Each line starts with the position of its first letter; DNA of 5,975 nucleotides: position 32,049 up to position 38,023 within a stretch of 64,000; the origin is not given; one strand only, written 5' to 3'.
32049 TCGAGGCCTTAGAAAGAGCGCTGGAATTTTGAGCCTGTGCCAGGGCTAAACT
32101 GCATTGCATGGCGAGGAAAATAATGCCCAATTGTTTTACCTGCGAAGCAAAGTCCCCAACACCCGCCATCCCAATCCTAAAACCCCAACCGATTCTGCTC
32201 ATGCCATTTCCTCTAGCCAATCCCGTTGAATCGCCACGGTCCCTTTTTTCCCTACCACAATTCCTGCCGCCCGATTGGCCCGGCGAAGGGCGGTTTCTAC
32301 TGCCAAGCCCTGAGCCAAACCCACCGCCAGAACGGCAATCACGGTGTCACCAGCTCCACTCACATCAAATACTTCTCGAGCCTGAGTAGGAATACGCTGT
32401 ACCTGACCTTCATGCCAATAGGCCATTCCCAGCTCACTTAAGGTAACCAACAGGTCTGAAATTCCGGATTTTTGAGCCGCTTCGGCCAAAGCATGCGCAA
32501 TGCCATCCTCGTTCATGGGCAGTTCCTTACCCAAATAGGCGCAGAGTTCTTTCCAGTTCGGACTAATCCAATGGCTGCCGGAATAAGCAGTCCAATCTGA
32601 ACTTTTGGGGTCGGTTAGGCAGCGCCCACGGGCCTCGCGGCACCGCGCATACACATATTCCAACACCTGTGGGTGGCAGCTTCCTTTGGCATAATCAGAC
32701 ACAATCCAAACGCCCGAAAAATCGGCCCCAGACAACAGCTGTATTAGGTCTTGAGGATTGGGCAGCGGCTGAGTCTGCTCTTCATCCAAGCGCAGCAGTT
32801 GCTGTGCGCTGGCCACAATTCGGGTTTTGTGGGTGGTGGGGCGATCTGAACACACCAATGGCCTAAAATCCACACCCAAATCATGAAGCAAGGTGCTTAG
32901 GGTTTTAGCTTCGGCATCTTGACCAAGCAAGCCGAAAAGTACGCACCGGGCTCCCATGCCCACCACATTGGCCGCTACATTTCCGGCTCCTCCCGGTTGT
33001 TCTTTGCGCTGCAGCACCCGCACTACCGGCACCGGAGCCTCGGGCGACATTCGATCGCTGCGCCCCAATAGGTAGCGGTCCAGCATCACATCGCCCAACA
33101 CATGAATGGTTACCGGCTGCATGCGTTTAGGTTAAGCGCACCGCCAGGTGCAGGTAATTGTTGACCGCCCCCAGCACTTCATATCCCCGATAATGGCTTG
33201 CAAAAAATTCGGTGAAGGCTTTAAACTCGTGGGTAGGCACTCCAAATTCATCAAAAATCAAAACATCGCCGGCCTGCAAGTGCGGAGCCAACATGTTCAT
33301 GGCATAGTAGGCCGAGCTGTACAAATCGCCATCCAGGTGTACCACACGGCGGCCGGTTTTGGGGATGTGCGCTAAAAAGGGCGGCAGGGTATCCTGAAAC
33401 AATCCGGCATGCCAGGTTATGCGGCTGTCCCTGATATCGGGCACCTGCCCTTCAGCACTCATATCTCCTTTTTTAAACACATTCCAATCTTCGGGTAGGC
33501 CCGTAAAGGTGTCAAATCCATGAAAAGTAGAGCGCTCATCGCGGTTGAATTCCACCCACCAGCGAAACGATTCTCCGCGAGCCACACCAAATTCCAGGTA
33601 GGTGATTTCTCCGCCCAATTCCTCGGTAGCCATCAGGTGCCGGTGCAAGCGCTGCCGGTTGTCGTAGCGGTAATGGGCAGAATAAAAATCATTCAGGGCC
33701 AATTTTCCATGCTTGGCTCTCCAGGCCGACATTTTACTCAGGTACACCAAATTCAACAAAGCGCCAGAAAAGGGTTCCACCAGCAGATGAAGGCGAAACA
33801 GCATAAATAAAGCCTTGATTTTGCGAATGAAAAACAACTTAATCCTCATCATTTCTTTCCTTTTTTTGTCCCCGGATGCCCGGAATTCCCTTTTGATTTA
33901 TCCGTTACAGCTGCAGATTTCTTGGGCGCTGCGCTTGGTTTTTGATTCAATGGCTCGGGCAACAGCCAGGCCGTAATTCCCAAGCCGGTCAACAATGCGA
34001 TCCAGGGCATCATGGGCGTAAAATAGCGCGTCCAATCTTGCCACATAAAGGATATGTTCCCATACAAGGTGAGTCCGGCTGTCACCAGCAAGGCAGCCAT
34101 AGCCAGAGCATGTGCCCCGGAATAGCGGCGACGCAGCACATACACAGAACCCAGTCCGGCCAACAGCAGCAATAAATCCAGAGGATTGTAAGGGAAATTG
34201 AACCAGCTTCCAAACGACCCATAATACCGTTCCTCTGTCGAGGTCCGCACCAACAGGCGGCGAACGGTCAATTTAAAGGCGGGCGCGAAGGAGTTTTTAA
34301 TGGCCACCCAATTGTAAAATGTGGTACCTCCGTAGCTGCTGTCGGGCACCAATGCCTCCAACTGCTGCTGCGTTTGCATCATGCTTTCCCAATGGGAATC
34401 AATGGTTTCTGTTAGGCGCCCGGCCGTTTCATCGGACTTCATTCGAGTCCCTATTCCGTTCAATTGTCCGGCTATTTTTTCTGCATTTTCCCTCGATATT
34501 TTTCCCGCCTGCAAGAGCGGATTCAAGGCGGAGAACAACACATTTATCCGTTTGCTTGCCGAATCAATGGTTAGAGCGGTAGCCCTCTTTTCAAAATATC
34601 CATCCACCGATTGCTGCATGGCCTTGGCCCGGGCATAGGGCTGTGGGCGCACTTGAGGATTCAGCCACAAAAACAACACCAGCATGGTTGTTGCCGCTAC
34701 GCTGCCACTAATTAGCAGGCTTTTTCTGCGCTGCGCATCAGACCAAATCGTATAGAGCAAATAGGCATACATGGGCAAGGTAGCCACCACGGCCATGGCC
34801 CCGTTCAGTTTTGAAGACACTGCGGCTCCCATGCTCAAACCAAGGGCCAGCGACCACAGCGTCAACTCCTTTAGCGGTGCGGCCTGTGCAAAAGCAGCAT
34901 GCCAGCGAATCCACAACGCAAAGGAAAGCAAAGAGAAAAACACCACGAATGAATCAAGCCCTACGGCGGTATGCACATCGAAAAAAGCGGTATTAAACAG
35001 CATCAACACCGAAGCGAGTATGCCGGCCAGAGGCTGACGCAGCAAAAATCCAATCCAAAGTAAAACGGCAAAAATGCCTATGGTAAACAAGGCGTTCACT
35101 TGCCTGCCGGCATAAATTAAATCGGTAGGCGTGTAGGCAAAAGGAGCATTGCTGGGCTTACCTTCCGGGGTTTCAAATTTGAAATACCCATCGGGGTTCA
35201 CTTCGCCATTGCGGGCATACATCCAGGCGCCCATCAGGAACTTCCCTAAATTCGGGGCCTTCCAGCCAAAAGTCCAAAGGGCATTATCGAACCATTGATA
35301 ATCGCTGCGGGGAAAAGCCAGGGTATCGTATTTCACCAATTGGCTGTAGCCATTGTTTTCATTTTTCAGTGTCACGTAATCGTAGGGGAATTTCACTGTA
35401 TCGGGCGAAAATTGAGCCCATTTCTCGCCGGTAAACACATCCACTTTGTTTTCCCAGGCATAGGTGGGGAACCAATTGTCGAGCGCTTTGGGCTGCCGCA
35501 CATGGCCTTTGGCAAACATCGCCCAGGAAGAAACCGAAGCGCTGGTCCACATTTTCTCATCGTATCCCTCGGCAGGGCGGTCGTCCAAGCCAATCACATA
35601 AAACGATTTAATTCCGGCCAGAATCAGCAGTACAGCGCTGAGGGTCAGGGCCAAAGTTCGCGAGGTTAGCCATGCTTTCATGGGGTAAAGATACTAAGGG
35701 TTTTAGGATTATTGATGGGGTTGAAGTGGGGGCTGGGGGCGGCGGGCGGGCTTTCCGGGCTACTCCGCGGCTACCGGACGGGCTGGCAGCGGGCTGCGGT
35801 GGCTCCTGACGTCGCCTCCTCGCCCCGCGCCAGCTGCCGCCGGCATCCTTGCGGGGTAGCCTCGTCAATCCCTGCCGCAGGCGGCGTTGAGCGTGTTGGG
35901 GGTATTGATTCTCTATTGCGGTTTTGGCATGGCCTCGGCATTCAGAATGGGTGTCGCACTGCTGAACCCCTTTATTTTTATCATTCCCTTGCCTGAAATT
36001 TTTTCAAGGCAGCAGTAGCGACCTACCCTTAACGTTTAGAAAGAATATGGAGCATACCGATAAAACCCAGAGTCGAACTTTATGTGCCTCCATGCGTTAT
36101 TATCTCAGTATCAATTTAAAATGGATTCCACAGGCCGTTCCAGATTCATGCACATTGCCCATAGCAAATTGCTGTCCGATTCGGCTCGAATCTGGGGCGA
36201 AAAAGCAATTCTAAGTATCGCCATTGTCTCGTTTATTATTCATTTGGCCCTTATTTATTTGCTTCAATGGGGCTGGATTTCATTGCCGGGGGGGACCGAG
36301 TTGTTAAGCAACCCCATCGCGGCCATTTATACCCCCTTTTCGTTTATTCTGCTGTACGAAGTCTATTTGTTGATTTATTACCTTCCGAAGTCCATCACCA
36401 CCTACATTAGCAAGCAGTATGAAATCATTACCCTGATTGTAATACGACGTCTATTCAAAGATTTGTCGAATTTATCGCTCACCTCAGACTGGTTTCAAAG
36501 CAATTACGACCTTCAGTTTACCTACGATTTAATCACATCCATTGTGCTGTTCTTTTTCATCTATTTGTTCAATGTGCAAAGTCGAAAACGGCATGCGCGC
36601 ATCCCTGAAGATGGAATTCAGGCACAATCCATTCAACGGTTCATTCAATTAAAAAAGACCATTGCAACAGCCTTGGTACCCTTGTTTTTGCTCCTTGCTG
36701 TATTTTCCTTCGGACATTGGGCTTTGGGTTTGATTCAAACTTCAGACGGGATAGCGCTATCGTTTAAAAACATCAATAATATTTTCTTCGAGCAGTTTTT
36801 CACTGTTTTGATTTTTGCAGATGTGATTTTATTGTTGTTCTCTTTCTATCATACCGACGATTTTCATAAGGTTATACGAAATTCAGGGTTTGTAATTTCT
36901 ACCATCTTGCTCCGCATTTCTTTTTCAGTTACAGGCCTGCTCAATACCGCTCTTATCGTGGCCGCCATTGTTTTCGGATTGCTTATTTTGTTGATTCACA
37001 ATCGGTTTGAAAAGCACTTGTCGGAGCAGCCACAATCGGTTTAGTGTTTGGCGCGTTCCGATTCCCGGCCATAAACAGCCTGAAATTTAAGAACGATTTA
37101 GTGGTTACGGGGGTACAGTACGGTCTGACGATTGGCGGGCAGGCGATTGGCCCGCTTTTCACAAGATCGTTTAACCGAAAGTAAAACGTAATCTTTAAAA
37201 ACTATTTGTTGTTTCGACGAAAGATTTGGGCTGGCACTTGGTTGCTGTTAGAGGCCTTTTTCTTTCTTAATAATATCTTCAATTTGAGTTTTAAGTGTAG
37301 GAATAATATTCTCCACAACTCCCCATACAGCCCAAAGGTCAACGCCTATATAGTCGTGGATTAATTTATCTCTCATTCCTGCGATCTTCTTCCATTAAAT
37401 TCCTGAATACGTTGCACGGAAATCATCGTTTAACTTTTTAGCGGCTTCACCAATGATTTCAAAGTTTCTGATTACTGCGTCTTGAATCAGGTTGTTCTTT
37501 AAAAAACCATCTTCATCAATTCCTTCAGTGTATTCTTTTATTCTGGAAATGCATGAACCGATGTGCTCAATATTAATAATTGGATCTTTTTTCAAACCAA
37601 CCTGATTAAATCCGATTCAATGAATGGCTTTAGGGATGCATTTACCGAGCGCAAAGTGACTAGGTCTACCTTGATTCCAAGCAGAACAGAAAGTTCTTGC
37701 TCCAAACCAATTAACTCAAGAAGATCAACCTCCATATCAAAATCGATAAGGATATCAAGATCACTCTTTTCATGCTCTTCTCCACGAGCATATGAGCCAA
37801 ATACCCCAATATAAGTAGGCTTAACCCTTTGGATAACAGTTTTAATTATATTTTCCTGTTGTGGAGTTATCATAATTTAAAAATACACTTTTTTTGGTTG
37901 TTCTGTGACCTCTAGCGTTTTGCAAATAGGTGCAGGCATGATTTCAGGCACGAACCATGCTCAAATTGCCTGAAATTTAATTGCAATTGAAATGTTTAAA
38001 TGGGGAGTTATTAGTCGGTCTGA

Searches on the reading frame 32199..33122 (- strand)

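Call 89: search_protein_families(library=pfam, proteins=[window:32199-33122:-], max_evalue=0.0001)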
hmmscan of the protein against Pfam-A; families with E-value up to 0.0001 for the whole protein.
window:32199-33122:- (307 aa): 1 family
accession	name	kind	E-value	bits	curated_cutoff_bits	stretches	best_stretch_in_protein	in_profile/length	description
PF00294.29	PfkB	-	1.7e-35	123.2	25.8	1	7-297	5-297/302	pfkB family carbohydrate kinase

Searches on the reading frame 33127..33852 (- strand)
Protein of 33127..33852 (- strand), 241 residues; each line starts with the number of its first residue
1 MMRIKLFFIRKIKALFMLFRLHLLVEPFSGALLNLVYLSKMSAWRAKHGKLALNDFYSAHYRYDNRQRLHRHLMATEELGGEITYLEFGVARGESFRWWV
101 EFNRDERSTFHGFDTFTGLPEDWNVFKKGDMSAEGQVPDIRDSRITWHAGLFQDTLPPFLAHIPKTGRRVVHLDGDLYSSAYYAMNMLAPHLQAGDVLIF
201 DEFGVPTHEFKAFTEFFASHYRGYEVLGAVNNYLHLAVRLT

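Call 90: search_protein_families(library=pfam, proteins=[window:33127-33852:-], max_evalue=0.0001)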
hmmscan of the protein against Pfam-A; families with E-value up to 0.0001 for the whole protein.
window:33127-33852:- (241 aa): 2 families
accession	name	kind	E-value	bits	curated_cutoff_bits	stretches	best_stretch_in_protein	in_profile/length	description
PF05711.17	TylF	-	4e-10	39.8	23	1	139-218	169-244/264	Macrocin-O-methyltransferase (TylF)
PF13578.12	Methyltransf_24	-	5.5e-10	40.5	26.3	1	86-202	1-104/105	Methyltransferase domain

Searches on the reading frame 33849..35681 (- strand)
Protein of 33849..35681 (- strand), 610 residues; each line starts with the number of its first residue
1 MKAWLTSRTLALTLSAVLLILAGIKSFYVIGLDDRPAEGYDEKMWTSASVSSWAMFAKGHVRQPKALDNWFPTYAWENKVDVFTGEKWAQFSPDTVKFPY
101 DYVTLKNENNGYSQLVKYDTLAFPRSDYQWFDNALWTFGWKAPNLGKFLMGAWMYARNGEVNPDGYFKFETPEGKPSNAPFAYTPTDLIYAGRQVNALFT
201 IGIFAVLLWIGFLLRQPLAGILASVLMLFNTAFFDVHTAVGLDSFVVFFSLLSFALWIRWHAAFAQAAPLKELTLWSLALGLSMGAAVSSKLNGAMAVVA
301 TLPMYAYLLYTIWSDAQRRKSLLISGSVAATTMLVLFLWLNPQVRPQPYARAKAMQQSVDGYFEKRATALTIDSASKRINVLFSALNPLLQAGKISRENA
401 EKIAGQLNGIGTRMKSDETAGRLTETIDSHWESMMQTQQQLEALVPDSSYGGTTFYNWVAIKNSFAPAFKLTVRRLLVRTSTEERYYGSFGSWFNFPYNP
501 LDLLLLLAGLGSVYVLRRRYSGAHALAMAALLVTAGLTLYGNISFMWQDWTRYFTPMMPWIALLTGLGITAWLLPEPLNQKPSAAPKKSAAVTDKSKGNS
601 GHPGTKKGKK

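Call 41: search_protein_families(library=pfam, proteins=[window:33849-35681:-])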
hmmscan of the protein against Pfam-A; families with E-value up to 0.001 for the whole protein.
window:33849-35681:- (610 aa): 1 family
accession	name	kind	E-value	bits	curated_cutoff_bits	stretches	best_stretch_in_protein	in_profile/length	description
PF02366.24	PMT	-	1.1e-15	58.3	22.7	1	143-325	46-212/245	Dolichyl-phosphate-mannose-protein mannosyltransferase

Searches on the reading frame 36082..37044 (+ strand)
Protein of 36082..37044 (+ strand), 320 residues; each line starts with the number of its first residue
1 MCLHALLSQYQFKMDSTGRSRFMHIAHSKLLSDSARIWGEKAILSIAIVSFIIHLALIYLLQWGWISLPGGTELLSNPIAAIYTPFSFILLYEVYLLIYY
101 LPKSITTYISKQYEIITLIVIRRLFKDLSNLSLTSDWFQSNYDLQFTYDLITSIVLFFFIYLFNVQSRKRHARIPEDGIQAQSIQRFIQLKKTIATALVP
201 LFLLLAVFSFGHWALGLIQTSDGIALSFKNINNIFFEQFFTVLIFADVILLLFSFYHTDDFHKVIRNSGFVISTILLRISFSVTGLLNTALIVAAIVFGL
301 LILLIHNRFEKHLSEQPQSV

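Call 41: search_protein_families(library=pfam, proteins=[window:36082-37044:+])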
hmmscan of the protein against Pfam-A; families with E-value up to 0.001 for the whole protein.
window:36082-37044:+ (320 aa): 0 families

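Call 71: search_protein_families(library=pfam, proteins=[window:36082-37044:+], max_evalue=0.01)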
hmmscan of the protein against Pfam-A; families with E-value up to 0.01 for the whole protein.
window:36082-37044:+ (320 aa): 1 family
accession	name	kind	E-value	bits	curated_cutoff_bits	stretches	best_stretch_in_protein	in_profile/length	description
PF11992.13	TgpA_N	-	0.0044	16.5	30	1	188-309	45-146/333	TgpA N-terminal domain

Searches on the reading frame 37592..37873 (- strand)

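Call 90: search_protein_families(library=pfam, proteins=[window:37592-37873:-], max_evalue=0.0001)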
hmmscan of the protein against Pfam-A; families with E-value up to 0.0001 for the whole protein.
window:37592-37873:- (93 aa): 2 families
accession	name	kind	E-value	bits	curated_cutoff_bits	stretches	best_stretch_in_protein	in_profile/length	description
PF01909.29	NTP_transf_2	-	5.3e-16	59.2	21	1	8-88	3-89/93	Nucleotidyltransferase domain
PF18765.7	Polbeta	-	8.8e-15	55.1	26.9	1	7-84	1-79/93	Polymerase beta, Nucleotidyltransferase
